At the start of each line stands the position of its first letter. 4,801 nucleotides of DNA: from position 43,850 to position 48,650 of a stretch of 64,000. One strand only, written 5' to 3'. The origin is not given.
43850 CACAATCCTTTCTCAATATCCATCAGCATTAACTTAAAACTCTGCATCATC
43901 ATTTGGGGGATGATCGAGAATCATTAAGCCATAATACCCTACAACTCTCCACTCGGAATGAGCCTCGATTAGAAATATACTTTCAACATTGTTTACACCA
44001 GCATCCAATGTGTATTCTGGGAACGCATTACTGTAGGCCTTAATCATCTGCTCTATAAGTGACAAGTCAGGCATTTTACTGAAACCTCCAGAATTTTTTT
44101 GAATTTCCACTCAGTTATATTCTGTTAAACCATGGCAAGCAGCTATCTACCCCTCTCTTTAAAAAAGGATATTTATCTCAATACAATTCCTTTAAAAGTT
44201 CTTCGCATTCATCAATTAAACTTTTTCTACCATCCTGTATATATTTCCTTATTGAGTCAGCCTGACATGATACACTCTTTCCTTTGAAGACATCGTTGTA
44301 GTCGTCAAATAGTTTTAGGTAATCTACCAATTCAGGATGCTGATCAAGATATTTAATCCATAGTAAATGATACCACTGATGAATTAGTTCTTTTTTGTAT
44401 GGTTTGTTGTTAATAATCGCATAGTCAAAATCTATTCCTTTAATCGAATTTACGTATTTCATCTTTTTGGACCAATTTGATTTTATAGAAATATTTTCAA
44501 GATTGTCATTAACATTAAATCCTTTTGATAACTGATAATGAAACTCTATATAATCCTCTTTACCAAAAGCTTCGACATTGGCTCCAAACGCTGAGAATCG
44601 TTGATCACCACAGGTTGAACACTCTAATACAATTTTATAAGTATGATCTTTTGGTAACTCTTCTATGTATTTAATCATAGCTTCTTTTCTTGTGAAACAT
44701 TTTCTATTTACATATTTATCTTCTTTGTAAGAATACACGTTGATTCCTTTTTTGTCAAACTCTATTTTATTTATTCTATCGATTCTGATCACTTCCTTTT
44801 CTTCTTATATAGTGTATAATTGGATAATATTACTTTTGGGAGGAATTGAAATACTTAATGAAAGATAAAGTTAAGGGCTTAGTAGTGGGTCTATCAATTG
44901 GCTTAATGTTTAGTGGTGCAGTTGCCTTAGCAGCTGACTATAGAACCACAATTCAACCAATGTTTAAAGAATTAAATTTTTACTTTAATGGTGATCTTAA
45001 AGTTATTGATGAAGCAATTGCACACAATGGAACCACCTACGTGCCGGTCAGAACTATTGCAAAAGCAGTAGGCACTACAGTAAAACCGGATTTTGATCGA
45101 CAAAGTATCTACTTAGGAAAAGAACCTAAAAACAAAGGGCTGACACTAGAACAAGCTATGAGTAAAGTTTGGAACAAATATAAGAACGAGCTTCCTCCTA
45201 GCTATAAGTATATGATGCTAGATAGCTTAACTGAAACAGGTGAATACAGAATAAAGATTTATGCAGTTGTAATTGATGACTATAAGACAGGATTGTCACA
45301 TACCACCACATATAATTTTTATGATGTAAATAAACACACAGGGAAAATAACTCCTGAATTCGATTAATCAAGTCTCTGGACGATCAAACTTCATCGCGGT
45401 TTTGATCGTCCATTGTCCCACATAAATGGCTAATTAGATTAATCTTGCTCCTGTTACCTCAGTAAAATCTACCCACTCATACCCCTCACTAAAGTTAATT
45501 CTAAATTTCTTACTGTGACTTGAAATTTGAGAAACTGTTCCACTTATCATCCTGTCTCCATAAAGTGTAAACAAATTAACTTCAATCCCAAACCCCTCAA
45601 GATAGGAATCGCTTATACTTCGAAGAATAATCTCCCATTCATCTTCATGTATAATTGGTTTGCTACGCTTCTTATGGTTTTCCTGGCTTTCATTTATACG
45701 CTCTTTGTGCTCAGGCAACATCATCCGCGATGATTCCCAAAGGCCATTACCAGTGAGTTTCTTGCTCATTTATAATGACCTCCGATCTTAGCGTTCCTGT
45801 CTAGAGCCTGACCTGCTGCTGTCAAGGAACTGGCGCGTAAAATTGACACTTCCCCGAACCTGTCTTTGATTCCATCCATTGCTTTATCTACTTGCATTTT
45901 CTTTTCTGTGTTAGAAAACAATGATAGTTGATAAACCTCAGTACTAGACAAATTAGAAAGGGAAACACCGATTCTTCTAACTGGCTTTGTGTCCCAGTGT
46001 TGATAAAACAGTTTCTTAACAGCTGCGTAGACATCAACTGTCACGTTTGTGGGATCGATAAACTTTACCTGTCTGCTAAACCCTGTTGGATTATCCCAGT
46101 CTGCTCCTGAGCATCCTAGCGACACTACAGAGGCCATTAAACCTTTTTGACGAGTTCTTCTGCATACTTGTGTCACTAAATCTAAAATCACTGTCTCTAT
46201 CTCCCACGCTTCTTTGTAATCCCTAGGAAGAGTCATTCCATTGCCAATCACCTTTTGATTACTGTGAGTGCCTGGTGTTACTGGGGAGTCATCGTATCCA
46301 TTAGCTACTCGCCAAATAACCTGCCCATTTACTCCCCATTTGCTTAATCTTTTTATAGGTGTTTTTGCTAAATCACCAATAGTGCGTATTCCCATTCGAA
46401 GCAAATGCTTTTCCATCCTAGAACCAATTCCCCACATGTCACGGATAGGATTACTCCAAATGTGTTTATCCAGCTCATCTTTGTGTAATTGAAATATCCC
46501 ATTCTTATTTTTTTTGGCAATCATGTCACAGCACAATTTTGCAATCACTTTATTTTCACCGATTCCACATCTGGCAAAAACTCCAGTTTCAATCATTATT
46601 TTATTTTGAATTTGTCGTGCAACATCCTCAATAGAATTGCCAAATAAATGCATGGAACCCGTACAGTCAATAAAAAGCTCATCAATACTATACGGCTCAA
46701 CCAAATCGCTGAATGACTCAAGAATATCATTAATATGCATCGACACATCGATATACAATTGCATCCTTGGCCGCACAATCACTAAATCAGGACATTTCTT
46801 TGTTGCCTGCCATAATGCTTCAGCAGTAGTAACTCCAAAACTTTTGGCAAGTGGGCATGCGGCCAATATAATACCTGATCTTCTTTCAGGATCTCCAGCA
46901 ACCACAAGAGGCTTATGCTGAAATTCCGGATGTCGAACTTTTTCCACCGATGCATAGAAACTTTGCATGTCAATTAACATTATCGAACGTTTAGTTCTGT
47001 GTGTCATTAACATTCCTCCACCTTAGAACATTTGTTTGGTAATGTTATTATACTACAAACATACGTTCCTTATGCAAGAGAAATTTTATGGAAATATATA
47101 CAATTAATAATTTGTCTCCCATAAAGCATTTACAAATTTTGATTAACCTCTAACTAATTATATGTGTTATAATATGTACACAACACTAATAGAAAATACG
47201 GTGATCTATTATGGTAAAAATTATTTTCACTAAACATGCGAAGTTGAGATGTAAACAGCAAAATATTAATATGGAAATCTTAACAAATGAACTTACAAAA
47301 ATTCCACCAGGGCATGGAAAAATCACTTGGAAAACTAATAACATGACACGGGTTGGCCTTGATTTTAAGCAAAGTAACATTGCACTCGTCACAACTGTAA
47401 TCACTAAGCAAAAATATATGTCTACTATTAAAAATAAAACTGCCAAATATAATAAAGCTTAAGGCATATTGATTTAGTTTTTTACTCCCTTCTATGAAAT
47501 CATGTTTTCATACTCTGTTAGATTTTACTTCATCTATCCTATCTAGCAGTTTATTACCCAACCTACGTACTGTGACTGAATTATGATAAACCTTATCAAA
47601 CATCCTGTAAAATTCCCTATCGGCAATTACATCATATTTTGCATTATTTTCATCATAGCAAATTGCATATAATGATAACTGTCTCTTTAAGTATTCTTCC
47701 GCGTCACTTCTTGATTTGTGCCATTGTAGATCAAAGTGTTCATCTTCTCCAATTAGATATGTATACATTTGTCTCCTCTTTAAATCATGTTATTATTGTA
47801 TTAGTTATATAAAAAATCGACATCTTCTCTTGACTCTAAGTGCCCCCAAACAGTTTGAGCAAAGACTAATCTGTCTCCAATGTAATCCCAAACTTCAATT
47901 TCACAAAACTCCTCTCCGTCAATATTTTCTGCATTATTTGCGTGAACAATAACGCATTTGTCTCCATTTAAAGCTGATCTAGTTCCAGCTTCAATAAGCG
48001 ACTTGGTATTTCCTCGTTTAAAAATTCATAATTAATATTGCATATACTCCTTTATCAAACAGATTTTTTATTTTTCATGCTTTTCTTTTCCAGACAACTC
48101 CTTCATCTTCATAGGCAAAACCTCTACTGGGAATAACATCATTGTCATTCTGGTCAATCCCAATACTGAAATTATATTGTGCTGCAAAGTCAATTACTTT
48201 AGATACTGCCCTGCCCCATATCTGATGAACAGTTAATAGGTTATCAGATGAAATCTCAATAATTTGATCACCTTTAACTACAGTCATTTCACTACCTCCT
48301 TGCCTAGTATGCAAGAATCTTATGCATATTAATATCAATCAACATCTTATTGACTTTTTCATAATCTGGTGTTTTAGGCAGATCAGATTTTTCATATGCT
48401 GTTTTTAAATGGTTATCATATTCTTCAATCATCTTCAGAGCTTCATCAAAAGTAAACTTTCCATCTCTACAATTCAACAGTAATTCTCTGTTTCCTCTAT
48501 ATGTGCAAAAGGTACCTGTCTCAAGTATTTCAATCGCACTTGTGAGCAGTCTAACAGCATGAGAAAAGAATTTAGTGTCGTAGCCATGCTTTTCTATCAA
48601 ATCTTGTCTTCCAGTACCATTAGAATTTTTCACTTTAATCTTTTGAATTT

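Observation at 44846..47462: SOS-controlled translesion polymerase cassette (uvrX-yolD-like) with two Cheo boxes, bracketed by plus-strand morons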

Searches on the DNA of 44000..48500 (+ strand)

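Call 4: search_dna_similar(query=window:44000-48500:+, collection=phages, mode=near, max_rows=25)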
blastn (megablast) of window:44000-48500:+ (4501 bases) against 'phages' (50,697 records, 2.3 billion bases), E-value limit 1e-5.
No match.

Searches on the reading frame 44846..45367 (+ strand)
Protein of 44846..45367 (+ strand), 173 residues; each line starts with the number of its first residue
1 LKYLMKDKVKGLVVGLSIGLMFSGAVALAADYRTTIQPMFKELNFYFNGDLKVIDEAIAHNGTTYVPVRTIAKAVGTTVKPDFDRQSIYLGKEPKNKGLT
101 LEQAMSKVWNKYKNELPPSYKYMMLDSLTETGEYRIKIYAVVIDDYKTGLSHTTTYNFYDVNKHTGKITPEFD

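Call 3: search_protein_families(library=pfam, proteins=[window:44846-45367:+], max_evalue=0.01)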
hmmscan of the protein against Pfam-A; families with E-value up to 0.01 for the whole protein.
window:44846-45367:+ (173 aa): 1 family
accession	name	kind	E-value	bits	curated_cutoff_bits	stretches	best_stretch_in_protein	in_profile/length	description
PF07833.16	Cu_amine_oxidN1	-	5.5e-06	26.7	24.2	1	55-108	11-64/108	Copper amine oxidase N-terminal domain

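Call 23: search_protein_families(library=ncbifam, proteins=[window:44846-45367:+], max_evalue=0.1)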
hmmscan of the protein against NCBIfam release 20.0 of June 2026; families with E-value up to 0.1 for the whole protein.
window:44846-45367:+ (173 aa): 0 families

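Call 33: search_protein_families(library=phrogs, proteins=[window:44858-45367:+], max_evalue=0.01)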
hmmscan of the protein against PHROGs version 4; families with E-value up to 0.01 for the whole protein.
window:44858-45367:+ (169 aa): 0 families

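Call 39: search_protein_families(library=pfam, proteins=[window:44858-45367:+], max_evalue=10)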
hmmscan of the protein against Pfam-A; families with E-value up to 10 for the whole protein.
window:44858-45367:+ (169 aa): 1 family
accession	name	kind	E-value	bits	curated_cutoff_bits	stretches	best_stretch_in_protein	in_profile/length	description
PF07833.16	Cu_amine_oxidN1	-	5.3e-06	26.8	24.2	1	51-104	11-64/108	Copper amine oxidase N-terminal domain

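Call 50: find_homologous_proteins(query=window:44858-45367:+, max_evalue=0.00001)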
Query window:44858-45367:+ (169 aa): 5 proteins with E <= 0.00001 among 285 candidates.
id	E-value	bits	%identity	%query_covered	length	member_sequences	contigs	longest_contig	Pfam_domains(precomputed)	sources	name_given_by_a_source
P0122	5.5e-108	376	100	100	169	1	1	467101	PF07833.17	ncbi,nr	ncbi:hypothetical protein EBB07_28410 [Paenibacillaceae bacterium]|nr:hypothetical protein EBB07_284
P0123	1.6e-28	118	45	99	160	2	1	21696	PF07833.17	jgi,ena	-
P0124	1.5e-26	111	42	99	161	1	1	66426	PF07833.17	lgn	-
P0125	9.3e-26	109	42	99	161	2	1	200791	PF07833.17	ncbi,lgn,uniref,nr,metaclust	ncbi:Copper amine oxidase N-terminal domain-containing protein [Paenibacillus sp. OK060]|uniref:stal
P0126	3.6e-22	97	40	98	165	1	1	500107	PF07833.17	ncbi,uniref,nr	ncbi:stalk domain-containing protein [Paenibacillus glacialis]|uniref:Copper amine oxidase-like N-te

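Call 55: find_encoding_contigs(protein=P0125, flank=4000, max_places=1)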
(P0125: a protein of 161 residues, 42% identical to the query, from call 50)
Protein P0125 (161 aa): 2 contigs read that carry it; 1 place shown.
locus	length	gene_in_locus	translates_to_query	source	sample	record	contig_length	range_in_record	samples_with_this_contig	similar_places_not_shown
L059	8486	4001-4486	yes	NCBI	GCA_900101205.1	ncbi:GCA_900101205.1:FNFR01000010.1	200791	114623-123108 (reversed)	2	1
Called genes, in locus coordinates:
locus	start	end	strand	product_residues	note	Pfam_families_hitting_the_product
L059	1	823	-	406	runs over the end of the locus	PF00395:SLH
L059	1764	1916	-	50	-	-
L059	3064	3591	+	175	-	-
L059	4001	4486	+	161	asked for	PF07833:Cu_amine_oxidN1 (weak)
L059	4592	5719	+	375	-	-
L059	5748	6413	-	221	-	PF06908:YpsA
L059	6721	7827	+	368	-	-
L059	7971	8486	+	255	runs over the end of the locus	PF07833:Cu_amine_oxidN1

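Call 56: find_encoding_contigs(protein=P0123, flank=4000, max_places=1)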
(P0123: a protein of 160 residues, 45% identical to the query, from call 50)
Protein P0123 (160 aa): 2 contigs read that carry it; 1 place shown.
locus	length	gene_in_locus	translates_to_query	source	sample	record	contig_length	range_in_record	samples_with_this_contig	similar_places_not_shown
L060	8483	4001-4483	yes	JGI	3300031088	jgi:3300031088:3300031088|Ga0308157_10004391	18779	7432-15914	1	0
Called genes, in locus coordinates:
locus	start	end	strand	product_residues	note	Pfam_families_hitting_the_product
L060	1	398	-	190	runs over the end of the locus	-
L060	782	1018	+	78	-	-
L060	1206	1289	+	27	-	-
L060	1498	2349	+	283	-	-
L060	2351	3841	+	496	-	-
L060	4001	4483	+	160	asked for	PF07833:Cu_amine_oxidN1 (faint)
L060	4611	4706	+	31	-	-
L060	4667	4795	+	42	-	-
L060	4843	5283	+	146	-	-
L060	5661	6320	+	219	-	-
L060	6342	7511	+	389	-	-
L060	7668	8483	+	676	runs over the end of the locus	-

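Call 57: find_encoding_contigs(protein=P0124, flank=4000, max_places=1)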
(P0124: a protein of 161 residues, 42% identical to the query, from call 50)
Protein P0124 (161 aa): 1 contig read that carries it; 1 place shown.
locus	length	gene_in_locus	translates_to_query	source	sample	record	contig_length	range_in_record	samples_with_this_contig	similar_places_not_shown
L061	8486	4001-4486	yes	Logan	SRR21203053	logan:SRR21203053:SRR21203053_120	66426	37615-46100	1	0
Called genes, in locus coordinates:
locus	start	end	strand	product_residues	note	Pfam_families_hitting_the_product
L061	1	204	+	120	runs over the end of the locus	-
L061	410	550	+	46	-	-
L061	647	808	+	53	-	-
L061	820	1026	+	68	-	PF20038:HTH_59 (weak), PF12728:HTH_17 (weak)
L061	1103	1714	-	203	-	PF00239:Resolvase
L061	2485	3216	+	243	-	PF19535:DUF6060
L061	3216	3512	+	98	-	-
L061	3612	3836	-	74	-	PF00817:IMS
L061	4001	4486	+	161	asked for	PF07833:Cu_amine_oxidN1 (weak)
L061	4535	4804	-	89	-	-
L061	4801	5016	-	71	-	-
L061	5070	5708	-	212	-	-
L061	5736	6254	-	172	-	PF03235:GmrSD_N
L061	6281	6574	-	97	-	-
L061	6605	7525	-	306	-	PF18928:DUF5677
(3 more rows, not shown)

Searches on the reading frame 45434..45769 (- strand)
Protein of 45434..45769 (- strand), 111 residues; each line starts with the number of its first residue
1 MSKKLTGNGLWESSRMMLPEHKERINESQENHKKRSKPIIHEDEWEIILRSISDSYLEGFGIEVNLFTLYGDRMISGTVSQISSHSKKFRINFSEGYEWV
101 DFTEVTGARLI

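Call 3: search_protein_families(library=pfam, proteins=[window:45434-45769:-], max_evalue=0.01)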
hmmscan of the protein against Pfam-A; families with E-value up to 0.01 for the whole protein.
window:45434-45769:- (111 aa): 1 family
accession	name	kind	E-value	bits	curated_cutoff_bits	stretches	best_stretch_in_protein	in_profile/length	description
PF08863.15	YolD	-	9.2e-16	58.2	27.5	1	17-107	1-92/94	YolD-like protein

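Call 23: search_protein_families(library=ncbifam, proteins=[window:45434-45769:-], max_evalue=0.1)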
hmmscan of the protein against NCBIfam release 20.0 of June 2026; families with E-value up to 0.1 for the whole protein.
window:45434-45769:- (111 aa): 0 families

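Call 33: search_protein_families(library=phrogs, proteins=[window:45434-45769:-], max_evalue=0.01)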
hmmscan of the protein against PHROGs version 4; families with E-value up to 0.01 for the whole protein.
window:45434-45769:- (111 aa): 1 family
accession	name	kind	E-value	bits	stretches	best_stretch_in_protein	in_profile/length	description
phrog_3352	-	unknown function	6.7e-16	59.3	1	5-108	6-109/111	-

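Call 48: search_solved_structures(query=window:45434-45769:-, max_evalue=1, show_alignments=1)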
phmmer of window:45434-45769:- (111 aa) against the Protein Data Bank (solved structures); distinct sequences matched with E-value up to 1: 0.
